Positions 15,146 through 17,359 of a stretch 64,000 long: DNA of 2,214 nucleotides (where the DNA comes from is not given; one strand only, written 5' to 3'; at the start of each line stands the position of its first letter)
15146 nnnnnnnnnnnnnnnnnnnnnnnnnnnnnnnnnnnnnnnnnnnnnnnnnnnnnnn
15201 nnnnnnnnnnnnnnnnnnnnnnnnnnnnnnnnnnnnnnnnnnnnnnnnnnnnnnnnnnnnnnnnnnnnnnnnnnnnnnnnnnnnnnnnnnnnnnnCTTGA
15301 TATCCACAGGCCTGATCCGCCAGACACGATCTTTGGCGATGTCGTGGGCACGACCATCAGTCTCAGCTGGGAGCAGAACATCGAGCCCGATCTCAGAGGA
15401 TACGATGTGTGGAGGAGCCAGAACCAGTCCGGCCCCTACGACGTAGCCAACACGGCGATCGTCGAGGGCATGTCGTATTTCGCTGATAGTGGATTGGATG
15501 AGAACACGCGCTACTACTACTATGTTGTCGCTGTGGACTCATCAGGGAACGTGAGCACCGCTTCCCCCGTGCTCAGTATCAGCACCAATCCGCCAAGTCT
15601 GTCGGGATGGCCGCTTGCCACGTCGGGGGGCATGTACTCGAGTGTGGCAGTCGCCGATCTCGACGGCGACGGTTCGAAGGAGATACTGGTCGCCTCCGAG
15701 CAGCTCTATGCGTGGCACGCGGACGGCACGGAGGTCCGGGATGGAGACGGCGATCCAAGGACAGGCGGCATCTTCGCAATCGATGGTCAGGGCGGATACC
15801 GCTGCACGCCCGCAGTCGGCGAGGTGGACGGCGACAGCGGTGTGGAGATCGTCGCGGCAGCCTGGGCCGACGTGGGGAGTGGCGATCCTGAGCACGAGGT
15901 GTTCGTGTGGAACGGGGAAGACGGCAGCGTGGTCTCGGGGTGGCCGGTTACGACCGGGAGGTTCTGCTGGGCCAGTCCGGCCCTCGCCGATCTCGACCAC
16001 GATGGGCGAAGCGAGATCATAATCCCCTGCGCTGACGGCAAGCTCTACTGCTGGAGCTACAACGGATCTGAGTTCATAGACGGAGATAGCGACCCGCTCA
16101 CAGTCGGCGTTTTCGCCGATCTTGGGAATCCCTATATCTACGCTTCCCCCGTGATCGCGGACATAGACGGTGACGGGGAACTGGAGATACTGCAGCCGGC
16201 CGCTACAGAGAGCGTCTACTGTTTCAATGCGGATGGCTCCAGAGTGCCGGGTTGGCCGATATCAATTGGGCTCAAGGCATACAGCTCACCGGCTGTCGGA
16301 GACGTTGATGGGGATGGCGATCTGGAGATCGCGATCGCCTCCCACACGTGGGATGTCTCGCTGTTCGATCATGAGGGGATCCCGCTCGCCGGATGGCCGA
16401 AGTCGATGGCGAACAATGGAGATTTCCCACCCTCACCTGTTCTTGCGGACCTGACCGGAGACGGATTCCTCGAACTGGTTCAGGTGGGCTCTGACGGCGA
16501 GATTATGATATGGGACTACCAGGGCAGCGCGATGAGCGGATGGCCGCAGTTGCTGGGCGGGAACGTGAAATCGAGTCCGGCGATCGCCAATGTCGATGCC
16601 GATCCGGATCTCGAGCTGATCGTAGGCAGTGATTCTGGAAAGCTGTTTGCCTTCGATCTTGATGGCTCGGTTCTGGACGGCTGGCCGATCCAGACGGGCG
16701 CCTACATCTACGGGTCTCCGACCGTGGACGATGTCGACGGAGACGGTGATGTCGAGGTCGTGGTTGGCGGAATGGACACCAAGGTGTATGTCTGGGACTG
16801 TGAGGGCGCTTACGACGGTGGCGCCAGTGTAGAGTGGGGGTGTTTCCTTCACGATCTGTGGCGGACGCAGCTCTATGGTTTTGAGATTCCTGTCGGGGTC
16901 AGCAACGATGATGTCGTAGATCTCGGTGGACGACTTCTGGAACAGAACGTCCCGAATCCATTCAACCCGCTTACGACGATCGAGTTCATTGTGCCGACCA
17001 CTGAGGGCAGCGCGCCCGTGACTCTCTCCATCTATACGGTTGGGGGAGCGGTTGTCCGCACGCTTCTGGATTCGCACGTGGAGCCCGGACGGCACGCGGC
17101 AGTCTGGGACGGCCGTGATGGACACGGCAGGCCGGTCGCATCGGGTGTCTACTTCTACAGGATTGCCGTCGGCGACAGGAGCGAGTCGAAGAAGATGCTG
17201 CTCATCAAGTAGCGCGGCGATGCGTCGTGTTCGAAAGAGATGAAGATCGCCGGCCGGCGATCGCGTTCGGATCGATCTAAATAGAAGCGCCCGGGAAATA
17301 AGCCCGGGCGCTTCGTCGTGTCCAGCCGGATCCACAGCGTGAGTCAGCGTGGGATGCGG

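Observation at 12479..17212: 1577-aa gingipain-like C25 peptidase fused to an FN3 domain, an 8-bladed FG-GAP propeller and a T9SS sorting signal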

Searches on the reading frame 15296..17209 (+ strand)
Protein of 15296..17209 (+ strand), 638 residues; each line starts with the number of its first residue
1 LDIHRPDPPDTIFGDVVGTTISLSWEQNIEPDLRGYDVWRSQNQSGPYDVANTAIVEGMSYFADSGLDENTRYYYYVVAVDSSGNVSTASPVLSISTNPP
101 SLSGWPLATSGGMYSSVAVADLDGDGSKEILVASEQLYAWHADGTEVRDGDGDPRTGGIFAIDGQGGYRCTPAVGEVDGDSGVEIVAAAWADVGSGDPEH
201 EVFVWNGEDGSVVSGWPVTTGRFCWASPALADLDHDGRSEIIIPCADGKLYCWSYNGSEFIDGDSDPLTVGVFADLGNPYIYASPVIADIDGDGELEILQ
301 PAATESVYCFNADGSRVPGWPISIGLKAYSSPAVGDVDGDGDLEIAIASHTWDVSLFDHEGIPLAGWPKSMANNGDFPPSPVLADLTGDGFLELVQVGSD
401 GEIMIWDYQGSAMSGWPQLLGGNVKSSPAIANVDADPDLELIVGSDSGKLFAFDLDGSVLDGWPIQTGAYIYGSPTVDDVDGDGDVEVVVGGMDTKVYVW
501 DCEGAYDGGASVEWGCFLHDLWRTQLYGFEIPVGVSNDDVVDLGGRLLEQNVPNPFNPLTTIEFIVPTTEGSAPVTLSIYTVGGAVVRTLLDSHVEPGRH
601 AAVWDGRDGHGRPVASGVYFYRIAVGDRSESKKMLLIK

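Call 29: predict_structure(alignment_id=A1)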
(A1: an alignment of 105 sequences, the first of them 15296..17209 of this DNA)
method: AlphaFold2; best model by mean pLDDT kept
length: 638 residues; sequences in the alignment: 105
mean_pLDDT: 93.4   pTM: 0.80
mean pLDDT of the five models: 93.4, 93.2, 92.6, 91.6, 91.4
residues with pLDDT >= 90: 556; 70-90: 63; 50-70: 9; < 50: 10
segments of 3 or more residues with pLDDT < 50: 535-544
pLDDT, mean of each block of 10 residues (from residue 1): 82 90 93 95 95 92 95 96 94 94 95 97 94 98 96 92 96 95 96 96 97 97 97 94 98 97 94 96 97 96 95 96 93 98 97 96 97 92 97 98 98 97 96 95 97 96 92 97 96 98 92 96 95 52 62 82 84 92 94 92 95 95 92 90
secondary structure, 60 per line:
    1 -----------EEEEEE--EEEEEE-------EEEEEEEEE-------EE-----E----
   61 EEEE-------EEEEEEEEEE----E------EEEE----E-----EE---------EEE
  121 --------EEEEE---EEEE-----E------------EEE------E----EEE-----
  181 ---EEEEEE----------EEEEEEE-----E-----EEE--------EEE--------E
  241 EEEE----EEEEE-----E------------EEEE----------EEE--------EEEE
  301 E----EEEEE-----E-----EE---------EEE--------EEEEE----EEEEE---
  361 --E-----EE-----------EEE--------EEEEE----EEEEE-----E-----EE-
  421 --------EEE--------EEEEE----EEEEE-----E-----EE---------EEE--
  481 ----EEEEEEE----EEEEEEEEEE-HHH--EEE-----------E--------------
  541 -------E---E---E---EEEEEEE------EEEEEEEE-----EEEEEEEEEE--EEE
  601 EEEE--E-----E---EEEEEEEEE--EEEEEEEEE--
elements in order: E12-17 E20-25 E33-41 E61-64 E72-81 E93-96 E118-120 E129-133 E137-140 E159-161 E173-175 E184-189 E200-206 E218-220 E229-231 E240-244 E249-253 E272-275 E286-288 E297-301 E306-310 E333-335 E344-348 E353-357 E382-384 E393-397 E402-406 E429-431 E440-444 E449-453 E476-478 E485-491 E496-505 E512-514 E560-566 E573-580 E586-595 E598-604 E617-625 E628-636
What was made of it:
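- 15320..15583 (+): Fibronectin type III domain, residues about 948-1035. The model shows a beta-sandwich (call 29).
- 15593..16840 (+): Eight-bladed FG-GAP beta-propeller, residues about 1039-1454, with eight D-rich (DxDxDG-type) loops. Eight groups of four strands in a model with pLDDT 93 (call 29).
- On T9SS type A C-terminal sorting domain (TIGR04183 / PF18962): The model shows a sandwich at residues about 1499-1575 (call 29).
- On FG-GAP / VCBS beta-propeller: The model has eight four-stranded blades at pLDDT 93 (call 29).
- On Fibronectin type III domain: The model is a beta-sandwich (call 29).
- Checked: The AlphaFold model of residues 940-1577 (pLDDT 93.4) shows 8 groups of 4 strands, followed by a C-terminal beta-sandwich (call 29).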

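Call 33: fold_search(model_id=the predicted structure, library=pdb)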
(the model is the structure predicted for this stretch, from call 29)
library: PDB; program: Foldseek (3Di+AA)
matches with E <= 10: 1951; with E <= 0.001: 605
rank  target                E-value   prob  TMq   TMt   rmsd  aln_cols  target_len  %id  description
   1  6voa_B                8.0e-12  1.00  0.37  0.38  26.1       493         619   14  Cryo-EM structure of the BBSome-ARL6 complex (released 2020-06-24)
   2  4wjs                  1.0e-11  1.00  0.44  0.57  13.7       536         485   13  Crystal structure of Rsa4 from Chaetomium thermophilum (released 2014-11-19)
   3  6vbu_7                1.6e-11  1.00  0.36  0.33  23.9       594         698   12  Structure of the bovine BBSome complex (released 2020-01-29)
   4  9oz6_B                1.6e-11  1.00  0.23  0.15  22.5       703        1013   12  Cryo-EM structure of 1:1 chicken ROS1 and chicken NEL complex. (released 2026-02-25)
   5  6voa_C                4.2e-11  1.00  0.35  0.34  22.8       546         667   12  Cryo-EM structure of the BBSome-ARL6 complex (released 2020-06-24)
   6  6xt9_I                5.3e-11  1.00  0.35  0.29  29.8       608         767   11  Subunits BBS 1,4,8,9,18 of the human BBSome complex (released 2020-01-29)
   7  10ft_A                5.3e-11  1.00  0.22  0.24  28.9       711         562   10  Cryo-EM structure of receptor tyrosine kinase ROS1 in complex with NELL2 (released 2026-02-25)
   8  6vnw_C                5.5e-11  1.00  0.35  0.34  22.8       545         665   12  Cryo-EM structure of apo-BBSome (released 2020-07-01)
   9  9oyz_B                5.5e-11  1.00  0.20  0.14  23.1       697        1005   11  Cryo-EM structure of chicken ROS1 in apo-state. Cryo-EM refinement is focused on the "head" region of chicken ROS1. (released 2026-02-25)
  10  6vbv_7                6.4e-11  1.00  0.35  0.32  24.0       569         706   12  Structure of the bovine BBSome:ARL6:GTP complex (released 2020-01-29)
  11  9ozc_A                1.6e-10  1.00  0.21  0.10  25.5       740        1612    9  Cryo-EM structure of 1:2:1 ROS1/NEL/NICOL holo-complex, conformation 1. (released 2026-02-25)
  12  9v80_B                1.9e-10  1.00  0.37  0.57   6.7       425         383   13  Cryo-EM structure of KICSTOR CCC complex (state 4) (released 2025-11-12)
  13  8pv1_Ch               2.3e-10  1.00  0.44  0.57  12.8       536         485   13  Chaetomium thermophilum pre-60S State 6 - pre-5S rotation - L1 intermediate - composite structure (released 2023-11-15)
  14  8pv6_Ch               3.0e-10  1.00  0.44  0.70   5.1       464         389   14  Chaetomium thermophilum pre-60S State 3 - post-5S rotation with Rix1 complex with Foot - composite structure (released 2023-11-15)
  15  9v9n_B                3.2e-10  1.00  0.38  0.60   6.2       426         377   13  Cryo-EM structure of KICSTOR CCC complex (state 5) (released 2025-11-12)
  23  6mlt                  8.5e-10  1.00  0.44  0.47   8.4       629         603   14  Crystal structure of the V. cholerae biofilm matrix protein Bap1 (released 2019-08-28)
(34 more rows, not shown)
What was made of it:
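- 15593..16840 (+): Foldseek hits eight-bladed propellers: BamB at TM 0.78, Rsa4 and Bap1 6mlt (call 33).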
